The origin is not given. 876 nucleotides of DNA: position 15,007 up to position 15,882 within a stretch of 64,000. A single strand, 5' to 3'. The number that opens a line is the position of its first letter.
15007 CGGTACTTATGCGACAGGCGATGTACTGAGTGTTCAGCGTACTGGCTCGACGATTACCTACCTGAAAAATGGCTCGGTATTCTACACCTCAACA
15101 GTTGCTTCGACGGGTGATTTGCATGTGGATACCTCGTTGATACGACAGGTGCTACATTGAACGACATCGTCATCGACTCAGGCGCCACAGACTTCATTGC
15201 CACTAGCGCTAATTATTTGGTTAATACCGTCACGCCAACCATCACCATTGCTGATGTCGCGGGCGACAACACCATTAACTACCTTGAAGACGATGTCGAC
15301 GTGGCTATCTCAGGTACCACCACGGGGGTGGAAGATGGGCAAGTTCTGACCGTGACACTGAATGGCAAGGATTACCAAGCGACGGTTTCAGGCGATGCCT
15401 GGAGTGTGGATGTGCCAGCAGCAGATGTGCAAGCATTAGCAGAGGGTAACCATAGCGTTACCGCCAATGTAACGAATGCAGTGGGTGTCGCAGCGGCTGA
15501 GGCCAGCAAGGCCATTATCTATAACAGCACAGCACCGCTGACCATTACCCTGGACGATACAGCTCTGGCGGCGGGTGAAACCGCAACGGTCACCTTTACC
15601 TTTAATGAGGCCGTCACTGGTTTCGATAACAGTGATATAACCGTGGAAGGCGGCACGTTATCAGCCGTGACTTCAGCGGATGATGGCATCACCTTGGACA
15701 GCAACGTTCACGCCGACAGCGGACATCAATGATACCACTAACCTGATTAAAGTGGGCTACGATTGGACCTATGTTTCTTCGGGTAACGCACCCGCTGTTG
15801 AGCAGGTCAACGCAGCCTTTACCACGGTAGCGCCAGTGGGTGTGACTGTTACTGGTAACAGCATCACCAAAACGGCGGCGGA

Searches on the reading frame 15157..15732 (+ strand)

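Call 59: search_protein_families(library=pfam, proteins=[window:15157-15732:+], max_evalue=0.001)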
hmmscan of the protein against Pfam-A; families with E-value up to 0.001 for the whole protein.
window:15157-15732:+ (191 aa): 1 family
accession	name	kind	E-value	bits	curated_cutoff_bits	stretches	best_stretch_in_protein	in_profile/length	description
PF19078.6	Big_12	-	2.5e-18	66.6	27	1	128-184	7-63/102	Bacterial Ig-like domain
